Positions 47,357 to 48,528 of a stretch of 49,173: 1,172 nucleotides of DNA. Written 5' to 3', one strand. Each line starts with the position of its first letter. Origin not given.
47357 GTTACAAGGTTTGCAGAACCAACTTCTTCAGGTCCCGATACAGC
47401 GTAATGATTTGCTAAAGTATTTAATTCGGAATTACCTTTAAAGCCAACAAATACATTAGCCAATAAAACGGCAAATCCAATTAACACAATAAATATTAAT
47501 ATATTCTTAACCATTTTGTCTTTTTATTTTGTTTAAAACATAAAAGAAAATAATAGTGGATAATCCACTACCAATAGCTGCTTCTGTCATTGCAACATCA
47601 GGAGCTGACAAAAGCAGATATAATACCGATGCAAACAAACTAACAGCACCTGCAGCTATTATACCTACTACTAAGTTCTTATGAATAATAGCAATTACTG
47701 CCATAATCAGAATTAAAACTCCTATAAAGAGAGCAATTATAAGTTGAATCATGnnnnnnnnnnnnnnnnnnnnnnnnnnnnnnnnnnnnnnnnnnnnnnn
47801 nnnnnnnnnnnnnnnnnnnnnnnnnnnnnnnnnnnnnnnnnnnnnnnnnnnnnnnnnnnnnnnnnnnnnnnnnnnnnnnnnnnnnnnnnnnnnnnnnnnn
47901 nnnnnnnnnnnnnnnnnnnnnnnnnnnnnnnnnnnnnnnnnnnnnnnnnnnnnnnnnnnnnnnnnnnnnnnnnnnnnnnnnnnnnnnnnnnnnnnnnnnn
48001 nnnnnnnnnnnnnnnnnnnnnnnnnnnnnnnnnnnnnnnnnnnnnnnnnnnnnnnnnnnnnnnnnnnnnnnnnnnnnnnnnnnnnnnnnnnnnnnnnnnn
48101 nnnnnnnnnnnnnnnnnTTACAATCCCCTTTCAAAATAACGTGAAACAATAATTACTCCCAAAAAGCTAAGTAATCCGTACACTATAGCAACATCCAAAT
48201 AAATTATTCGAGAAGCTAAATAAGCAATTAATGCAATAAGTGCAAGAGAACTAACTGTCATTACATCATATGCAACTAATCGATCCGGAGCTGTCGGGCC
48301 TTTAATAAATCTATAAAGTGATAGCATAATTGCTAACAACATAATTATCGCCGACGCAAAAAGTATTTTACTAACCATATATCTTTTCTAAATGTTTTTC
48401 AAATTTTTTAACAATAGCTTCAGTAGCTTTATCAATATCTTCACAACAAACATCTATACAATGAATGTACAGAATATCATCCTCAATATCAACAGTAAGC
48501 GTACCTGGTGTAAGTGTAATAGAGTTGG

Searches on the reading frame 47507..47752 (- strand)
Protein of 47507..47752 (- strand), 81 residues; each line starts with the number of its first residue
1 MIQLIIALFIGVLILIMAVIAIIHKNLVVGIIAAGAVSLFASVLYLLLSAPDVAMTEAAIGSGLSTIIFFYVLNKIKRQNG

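Call 69: search_protein_families(library=ncbifam, proteins=[window:47507-47752:-], max_evalue=0.00001)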
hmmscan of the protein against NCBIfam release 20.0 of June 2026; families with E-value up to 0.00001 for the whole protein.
window:47507-47752:- (81 aa): 8 families
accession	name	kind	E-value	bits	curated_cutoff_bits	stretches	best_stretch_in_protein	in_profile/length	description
NF006242.0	PRK08378.1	subfamily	1.1e-19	70.7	98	1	2-78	3-79/85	hypothetical protein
NF009159.0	PRK12504.1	equivalog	4.8e-18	65.7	141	1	2-80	2-80/178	DUF4040 domain-containing protein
NF009161.0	PRK12507.1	equivalog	1.8e-13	50.4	272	1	4-75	10-79/336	putative monovalent cation/H+ antiporter subunit B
NF004923.0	PRK06280.1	equivalog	3.7e-10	40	80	1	5-79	3-77/79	hypothetical protein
NF009289.0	PRK12649.1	equivalog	4.4e-07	28.7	1117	1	10-78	624-691/789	putative monovalent cation/H+ antiporter subunit A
NF004172.0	PRK05640.1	equivalog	8.6e-07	29.2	156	1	6-76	2-71/152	putative monovalent cation/H+ antiporter subunit B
NF009287.0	PRK12647.1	equivalog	2.1e-06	26.6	937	1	8-78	602-671/773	putative monovalent cation/H+ antiporter subunit A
NF009285.0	PRK12645.1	equivalog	9.8e-06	24.1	1028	0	8-79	632-705/804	Na+/H+ antiporter subunit A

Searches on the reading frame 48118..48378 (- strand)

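Call 69: search_protein_families(library=ncbifam, proteins=[window:48118-48378:-], max_evalue=0.00001)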
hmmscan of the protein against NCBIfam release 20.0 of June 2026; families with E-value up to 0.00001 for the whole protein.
window:48118-48378:- (86 aa): 13 families
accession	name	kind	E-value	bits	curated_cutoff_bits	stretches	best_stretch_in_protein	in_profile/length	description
NF009250.0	PRK12604.1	equivalog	1.3e-24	86.5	100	1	11-86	9-84/84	putative monovalent cation/H+ antiporter subunit F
NF009246.0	PRK12599.1-5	equivalog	6.7e-20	71.5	92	1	12-83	9-80/83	putative monovalent cation/H+ antiporter subunit F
NF009242.0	PRK12599.1-1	equivalog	2.7e-19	69.3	89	1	3-86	2-85/86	putative monovalent cation/H+ antiporter subunit F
NF009247.0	PRK12599.1-6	equivalog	4.2e-18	65.6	100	1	8-85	9-86/89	putative monovalent cation/H+ antiporter subunit F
NF009248.0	PRK12600.1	equivalog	1.2e-16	60.7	97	1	2-85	2-85/94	Na(+)/H(+) antiporter subunit F1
NF009244.0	PRK12599.1-3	equivalog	2e-16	60.3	90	1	2-81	5-84/92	putative monovalent cation/H+ antiporter subunit F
NF009243.0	PRK12599.1-2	equivalog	7.4e-15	55.4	95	1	5-84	7-86/91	putative monovalent cation/H+ antiporter subunit F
NF004812.0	PRK06161.1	equivalog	2.8e-14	53.4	93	1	3-85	6-88/92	K+/H+ antiporter subunit F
NF009300.0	PRK12657.1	equivalog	6e-14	52.1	103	1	4-85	7-89/100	putative monovalent cation/H+ antiporter subunit F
NF009245.0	PRK12599.1-4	equivalog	9e-14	51.8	114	1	5-81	10-86/121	cation:proton antiporter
NF006243.0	PRK08381.1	equivalog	1e-11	45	79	1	5-84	6-85/89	putative monovalent cation/H+ antiporter subunit F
NF005930.0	PRK07948.1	equivalog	1.1e-09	38.8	82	1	4-81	3-80/86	monovalent cation/H+ antiporter complex subunit F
NF009249.0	PRK12603.1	equivalog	2.8e-06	27.6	81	1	5-84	2-82/90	putative monovalent cation/H+ antiporter subunit F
